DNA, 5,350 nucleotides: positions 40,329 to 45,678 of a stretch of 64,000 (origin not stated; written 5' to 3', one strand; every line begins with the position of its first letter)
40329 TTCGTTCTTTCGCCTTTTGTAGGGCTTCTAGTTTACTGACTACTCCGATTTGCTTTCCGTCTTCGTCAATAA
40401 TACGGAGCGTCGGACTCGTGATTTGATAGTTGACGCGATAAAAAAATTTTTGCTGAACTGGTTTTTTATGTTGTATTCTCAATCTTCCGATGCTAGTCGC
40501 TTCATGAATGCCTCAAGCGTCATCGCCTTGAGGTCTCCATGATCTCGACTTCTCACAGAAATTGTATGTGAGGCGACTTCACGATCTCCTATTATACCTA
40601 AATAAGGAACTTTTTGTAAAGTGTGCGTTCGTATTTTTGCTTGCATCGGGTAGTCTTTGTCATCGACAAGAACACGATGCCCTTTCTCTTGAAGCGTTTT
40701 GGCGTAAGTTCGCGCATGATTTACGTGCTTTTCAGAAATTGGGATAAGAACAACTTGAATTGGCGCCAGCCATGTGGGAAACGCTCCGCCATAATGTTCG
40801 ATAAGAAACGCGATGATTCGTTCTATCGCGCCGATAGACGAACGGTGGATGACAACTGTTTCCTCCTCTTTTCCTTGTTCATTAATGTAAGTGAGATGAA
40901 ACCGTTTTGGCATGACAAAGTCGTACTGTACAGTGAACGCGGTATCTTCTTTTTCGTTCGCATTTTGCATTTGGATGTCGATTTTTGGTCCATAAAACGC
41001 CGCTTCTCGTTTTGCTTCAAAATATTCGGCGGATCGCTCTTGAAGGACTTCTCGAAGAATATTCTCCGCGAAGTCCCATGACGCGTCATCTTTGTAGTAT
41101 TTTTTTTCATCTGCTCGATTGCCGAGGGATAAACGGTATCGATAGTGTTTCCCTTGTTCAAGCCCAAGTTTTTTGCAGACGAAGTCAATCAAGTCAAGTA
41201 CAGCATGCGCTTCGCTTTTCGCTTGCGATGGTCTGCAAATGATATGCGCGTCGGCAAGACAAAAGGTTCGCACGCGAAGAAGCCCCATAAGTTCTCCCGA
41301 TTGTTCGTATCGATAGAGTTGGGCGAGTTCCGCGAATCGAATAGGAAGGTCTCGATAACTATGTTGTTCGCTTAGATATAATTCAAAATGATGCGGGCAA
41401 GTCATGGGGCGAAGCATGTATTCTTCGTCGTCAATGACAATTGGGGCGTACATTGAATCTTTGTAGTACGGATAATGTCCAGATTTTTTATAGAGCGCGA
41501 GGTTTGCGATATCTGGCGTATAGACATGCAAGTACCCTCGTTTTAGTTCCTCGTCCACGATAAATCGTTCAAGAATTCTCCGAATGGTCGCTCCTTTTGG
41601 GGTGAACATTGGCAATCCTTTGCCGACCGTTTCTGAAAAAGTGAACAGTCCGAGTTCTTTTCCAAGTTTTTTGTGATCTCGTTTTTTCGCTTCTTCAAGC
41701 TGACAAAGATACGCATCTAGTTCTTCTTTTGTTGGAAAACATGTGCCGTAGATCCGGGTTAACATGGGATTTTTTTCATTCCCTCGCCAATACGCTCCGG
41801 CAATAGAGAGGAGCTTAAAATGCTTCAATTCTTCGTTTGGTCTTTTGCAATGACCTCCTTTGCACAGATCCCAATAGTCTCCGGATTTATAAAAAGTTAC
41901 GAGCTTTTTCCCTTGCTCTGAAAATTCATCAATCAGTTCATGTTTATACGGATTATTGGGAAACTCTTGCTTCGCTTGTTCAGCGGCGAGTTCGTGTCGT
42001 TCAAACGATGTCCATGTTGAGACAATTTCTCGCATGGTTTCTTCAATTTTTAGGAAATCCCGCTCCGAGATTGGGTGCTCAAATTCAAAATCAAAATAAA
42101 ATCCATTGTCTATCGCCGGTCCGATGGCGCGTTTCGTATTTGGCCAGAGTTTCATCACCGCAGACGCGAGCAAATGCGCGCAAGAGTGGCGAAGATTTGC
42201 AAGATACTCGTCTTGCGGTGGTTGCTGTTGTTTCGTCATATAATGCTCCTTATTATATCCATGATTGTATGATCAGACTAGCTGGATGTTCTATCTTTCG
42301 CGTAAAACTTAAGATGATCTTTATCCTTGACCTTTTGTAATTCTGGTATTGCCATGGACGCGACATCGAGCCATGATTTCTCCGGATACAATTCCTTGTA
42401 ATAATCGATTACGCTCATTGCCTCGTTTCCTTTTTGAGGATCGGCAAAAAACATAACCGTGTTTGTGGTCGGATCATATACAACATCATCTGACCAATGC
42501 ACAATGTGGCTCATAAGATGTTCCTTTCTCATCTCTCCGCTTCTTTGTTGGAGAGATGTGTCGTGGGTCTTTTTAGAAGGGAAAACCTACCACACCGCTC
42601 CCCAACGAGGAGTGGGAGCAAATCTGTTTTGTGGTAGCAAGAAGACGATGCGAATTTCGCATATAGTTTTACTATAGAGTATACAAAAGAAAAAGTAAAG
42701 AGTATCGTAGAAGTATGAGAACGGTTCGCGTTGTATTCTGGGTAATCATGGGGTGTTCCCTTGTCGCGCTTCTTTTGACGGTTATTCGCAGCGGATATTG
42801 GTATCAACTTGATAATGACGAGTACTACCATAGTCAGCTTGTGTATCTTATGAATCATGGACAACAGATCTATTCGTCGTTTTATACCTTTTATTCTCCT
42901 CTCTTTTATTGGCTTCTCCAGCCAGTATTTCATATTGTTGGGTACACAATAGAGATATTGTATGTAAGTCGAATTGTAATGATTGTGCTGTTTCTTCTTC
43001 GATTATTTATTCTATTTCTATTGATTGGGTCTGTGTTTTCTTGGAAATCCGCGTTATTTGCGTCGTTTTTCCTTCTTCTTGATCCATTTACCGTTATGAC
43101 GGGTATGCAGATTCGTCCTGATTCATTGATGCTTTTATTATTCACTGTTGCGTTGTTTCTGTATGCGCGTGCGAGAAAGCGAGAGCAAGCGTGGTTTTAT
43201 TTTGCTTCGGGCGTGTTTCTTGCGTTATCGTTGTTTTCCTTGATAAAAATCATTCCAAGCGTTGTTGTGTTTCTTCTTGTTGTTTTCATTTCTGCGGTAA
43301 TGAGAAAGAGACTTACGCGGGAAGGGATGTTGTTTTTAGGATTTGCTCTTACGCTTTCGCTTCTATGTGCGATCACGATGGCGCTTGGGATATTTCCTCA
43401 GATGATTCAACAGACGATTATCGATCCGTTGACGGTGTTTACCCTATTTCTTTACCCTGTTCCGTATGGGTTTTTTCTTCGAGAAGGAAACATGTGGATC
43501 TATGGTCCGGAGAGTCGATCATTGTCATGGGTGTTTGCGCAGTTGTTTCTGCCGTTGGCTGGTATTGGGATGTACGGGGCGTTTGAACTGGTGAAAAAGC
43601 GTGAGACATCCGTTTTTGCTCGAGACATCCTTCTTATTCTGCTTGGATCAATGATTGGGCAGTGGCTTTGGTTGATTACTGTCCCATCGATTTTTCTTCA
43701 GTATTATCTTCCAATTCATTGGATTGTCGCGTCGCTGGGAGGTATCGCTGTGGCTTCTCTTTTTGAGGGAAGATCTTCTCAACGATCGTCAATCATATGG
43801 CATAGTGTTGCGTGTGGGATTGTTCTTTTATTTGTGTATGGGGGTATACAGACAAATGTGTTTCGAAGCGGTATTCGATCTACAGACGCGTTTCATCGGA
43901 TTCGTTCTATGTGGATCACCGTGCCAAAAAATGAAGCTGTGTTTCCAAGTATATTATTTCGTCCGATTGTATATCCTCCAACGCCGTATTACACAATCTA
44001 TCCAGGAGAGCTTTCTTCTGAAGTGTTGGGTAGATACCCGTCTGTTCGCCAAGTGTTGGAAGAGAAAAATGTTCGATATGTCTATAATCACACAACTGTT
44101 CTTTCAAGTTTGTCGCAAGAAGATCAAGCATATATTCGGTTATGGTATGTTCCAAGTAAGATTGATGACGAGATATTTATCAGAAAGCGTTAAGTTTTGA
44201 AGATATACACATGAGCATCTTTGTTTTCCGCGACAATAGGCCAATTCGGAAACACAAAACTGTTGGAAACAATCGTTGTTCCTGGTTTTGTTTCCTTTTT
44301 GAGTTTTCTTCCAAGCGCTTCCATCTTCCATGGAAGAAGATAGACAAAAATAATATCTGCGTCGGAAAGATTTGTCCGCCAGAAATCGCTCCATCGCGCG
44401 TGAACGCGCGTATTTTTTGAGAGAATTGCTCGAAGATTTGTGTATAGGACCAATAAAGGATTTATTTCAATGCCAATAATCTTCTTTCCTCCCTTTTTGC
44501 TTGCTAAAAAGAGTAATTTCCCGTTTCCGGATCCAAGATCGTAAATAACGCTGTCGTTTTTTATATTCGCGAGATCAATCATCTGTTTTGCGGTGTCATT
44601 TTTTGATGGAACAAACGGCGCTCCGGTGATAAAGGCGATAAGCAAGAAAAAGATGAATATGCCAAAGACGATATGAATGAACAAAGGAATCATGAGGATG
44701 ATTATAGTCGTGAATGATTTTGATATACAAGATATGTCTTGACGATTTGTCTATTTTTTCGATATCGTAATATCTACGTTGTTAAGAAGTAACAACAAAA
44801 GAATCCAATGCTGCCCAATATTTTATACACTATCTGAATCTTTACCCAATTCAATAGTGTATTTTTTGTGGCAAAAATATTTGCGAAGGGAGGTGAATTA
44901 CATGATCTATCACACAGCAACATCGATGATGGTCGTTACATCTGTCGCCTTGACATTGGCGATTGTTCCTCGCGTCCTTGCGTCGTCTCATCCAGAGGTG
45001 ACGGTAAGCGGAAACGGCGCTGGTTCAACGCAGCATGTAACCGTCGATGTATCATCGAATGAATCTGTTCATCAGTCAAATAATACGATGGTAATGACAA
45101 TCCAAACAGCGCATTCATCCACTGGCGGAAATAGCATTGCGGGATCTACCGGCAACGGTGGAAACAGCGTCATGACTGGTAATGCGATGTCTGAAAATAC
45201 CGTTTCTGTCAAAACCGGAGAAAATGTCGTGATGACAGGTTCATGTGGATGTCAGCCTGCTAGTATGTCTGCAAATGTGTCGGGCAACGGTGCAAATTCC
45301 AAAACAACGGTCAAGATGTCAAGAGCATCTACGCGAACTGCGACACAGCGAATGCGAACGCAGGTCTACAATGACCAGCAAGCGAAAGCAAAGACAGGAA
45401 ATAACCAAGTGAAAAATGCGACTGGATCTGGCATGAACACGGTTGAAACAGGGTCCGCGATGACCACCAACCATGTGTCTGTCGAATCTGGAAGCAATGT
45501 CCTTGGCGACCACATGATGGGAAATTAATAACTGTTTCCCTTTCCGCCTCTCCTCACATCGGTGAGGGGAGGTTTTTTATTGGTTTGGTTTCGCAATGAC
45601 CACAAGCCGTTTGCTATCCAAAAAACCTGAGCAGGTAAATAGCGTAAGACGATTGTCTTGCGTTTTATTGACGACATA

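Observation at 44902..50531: Four paralogous secreted proteins built from an unrecognised ~90-100 aa Asn/Thr/Gly-rich repeat with a conserved Cys pair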

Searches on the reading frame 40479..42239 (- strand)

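Call 62: search_protein_families(library=pfam, proteins=[window:40479-42239:-], max_evalue=0.00001)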
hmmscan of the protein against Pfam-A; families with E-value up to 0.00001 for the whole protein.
window:40479-42239:- (586 aa): 3 families
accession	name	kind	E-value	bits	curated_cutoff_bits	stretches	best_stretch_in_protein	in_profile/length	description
PF00587.30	tRNA-synt_2b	-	1.3e-34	120.2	29.3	1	271-483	8-179/179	tRNA synthetase class II core domain (G, H, P, S and T)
PF03129.25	HGTP_anticodon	-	5.5e-20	71.8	21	1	495-583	1-92/94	Anticodon binding domain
PF07973.19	tRNA_SAD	-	2.9e-08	34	24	1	114-164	1-44/44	Threonyl and Alanyl tRNA synthetase second additional domain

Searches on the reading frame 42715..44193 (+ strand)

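Call 3: search_protein_families(library=pfam, proteins=[window:42715-44193:+], max_evalue=1)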
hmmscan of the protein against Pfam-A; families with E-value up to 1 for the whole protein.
window:42715-44193:+ (492 aa): 1 family
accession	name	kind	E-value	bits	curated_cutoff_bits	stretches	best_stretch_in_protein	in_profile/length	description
PF13231.12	PMT_2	-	7.2e-10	39.7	26.1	1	62-217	4-154/160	Dolichyl-phosphate-mannose-protein mannosyltransferase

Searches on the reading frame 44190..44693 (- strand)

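Call 3: search_protein_families(library=pfam, proteins=[window:44190-44693:-], max_evalue=1)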
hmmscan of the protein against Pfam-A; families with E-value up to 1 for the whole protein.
window:44190-44693:- (167 aa): 13 families
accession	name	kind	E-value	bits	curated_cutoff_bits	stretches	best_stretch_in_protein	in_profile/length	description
PF08123.19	DOT1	-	2.9e-06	27.4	23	1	35-87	31-84/205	Histone methylation protein DOT1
PF13847.12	Methyltransf_31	-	6.5e-06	26.3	27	1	45-147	2-113/145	Methyltransferase domain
PF06325.19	PrmA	-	0.00074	19.5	22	1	39-143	155-258/296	Ribosomal protein L11 methyltransferase (PrmA)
PF13649.12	Methyltransf_25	-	0.00083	20.4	27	1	50-119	1-73/97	Methyltransferase domain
PF00398.26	RrnaAD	-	0.027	14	24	1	34-110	18-91/263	Ribosomal RNA adenine dimethylase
PF02390.23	Methyltransf_4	-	0.041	13.8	24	1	48-88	3-44/173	Putative methyltransferase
PF08003.17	Methyltransf_9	-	0.075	12.4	23.8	1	41-98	111-168/315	Protein of unknown function (DUF1698)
PF08242.18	Methyltransf_12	-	0.14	13.3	30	1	52-116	2-70/98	Methyltransferase domain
PF05175.20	MTS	-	0.14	12.2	23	1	43-115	26-102/170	Methyltransferase small domain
PF08241.18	Methyltransf_11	-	0.15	13.1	21.2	1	52-104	2-51/95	Methyltransferase domain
PF13679.12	Methyltransf_32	-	0.17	12.3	27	1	42-86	21-70/143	Methyltransferase domain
PF01728.25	FtsJ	-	0.19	12.1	24.1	1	37-80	11-56/181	FtsJ-like methyltransferase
PF07021.18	MetW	-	0.19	11.8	21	1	42-78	9-45/193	Methionine biosynthesis protein MetW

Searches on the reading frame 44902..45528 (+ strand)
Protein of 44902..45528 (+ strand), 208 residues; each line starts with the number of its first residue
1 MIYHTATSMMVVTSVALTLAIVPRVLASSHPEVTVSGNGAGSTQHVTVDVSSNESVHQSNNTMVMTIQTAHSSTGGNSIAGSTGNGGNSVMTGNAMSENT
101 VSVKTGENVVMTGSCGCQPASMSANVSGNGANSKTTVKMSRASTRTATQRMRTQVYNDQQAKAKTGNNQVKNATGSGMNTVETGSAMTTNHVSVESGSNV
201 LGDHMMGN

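Call 3: search_protein_families(library=pfam, proteins=[window:44902-45528:+], max_evalue=1)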
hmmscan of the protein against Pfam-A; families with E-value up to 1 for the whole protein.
window:44902-45528:+ (208 aa): 1 family
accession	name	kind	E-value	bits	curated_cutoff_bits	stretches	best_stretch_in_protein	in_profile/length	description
PF09961.14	DUF2195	-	0.2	12.1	25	1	96-162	37-102/117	Uncharacterized protein conserved in bacteria (DUF2195)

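Call 4: search_protein_families(library=ncbifam, proteins=[window:44902-45528:+], max_evalue=1)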
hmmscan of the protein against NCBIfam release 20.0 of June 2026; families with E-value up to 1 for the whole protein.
window:44902-45528:+ (208 aa): 1 family
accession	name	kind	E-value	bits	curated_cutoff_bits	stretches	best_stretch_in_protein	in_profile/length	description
NF001526.0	PRK00364.1-1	subfamily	0.1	12.8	130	1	47-118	9-74/96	co-chaperone GroES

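Call 37: find_homologous_proteins(query=window:44902-45528:+, max_evalue=0.001)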
Query window:44902-45528:+ (208 aa): 14 proteins with E <= 0.001 among 547 candidates.
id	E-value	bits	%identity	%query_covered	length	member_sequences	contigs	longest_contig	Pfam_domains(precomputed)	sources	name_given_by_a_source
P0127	2.5e-112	391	100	96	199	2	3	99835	-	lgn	-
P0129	2.0e-43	166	53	92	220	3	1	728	-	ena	-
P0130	1.9e-41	160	49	92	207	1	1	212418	-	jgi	jgi:hypothetical protein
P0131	4.4e-38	149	49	93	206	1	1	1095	-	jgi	jgi:hypothetical protein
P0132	1.4e-20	92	41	90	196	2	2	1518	-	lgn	-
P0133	8.2e-16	77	39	88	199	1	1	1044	-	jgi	-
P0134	1.0e-15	76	39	88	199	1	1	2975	-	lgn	-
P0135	1.9e-12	66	37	88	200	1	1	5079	-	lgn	-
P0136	2.2e-12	65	38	80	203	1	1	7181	-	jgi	jgi:hypothetical protein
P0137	9.6e-9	54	40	66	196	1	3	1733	-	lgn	-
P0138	2.4e-8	52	34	84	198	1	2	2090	-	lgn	-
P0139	9.2e-7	47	31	97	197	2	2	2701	-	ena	-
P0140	4.8e-6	45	34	74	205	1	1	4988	-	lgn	-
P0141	4.6e-4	38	32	80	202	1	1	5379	-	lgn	-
